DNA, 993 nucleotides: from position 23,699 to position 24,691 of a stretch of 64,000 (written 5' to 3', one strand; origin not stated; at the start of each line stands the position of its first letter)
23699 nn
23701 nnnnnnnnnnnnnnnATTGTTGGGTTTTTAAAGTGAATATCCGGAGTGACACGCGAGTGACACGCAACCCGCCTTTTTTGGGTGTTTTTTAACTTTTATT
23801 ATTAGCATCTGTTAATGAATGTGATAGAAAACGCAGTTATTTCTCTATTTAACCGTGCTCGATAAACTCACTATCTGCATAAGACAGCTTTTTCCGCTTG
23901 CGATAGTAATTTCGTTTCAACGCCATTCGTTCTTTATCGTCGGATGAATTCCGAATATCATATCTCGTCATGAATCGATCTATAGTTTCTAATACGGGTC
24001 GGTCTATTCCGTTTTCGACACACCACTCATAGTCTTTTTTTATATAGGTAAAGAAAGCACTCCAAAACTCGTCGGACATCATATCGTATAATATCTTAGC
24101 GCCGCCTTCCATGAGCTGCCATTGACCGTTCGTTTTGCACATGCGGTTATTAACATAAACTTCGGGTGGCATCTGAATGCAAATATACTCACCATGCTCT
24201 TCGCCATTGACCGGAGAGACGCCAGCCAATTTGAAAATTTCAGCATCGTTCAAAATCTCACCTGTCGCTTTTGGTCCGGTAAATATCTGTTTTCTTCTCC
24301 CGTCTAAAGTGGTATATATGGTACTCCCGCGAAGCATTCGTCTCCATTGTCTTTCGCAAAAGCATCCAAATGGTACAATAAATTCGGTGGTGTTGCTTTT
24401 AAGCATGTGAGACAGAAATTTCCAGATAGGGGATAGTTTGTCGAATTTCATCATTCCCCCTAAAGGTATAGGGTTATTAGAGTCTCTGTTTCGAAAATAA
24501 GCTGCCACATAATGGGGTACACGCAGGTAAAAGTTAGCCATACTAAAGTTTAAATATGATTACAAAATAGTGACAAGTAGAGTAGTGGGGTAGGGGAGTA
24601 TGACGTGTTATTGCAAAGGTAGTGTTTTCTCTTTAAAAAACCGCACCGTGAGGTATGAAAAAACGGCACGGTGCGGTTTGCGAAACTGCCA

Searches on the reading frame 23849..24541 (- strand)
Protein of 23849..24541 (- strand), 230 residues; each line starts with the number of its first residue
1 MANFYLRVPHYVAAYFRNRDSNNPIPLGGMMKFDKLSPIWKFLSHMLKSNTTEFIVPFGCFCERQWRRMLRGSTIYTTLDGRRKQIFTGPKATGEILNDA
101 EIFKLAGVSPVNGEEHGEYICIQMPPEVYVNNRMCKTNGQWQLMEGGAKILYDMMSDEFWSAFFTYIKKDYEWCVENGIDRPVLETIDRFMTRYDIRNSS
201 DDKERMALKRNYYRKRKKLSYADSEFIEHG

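Call 16: search_protein_families(library=phrogs, proteins=[window:23849-24541:-], max_evalue=0.001)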
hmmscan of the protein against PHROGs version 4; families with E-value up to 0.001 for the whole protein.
window:23849-24541:- (230 aa): 0 families

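Call 26: search_protein_families(library=pfam, proteins=[window:23849-24541:-], max_evalue=0.01)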
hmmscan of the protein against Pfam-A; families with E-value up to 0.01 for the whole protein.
window:23849-24541:- (230 aa): 0 families

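Call 29: search_protein_families(library=ncbifam, proteins=[window:23849-24541:-], max_evalue=1)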
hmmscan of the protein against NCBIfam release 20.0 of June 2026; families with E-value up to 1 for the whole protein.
window:23849-24541:- (230 aa): 0 families

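Call 110: search_solved_structures(query=A6, max_evalue=1)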
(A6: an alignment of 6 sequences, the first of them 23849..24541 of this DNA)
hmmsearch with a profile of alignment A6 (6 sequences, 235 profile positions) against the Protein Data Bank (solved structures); distinct sequences matched with E-value up to 1: 3.
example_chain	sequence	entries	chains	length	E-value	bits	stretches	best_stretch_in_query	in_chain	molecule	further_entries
7aih_Au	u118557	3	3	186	0.23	14.2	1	73-175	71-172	mL87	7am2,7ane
6hiv_BU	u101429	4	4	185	0.28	13.9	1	67-175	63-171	mL87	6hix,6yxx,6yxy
4eo3_A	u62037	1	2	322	0.67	12.7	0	154-191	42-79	Bacterioferritin comigratory protein/NADH dehydrogenase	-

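Call 115: predict_structure(protein=window:23849-24541:-)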
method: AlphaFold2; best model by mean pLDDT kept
length: 230 residues; sequences in the alignment: 1
mean_pLDDT: 47.9   pTM: 0.35
mean pLDDT of the five models: 47.9, 39.8, 38.2, 37.5, 35.7
residues with pLDDT >= 90: 0; 70-90: 5; 50-70: 79; < 50: 146
segments of 3 or more residues with pLDDT < 50: 14-23, 37-39, 49-66, 79-81, 90-113, 118-120, 125-133, 136-156, 161-163, 165-168, 173-179, 181-184, 216-230
pLDDT, mean of each block of 10 residues (from residue 1): 54 46 53 52 49 41 47 53 52 41 43 46 42 47 38 43 49 47 48 60 67 52 29
secondary structure, 60 per line:
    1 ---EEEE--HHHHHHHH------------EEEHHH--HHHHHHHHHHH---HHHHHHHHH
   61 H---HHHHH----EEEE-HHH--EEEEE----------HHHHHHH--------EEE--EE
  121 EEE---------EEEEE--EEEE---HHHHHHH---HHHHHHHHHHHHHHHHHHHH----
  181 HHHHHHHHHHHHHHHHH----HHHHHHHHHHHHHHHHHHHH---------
elements in order: E4-7 H10-17 E30-32 H38-48 H52-61 H65-69 E74-77 E84-88 H99-105 E114-116 E119-123 E133-137 E140-143 H147-153 H157-176 H181-197 H202-221
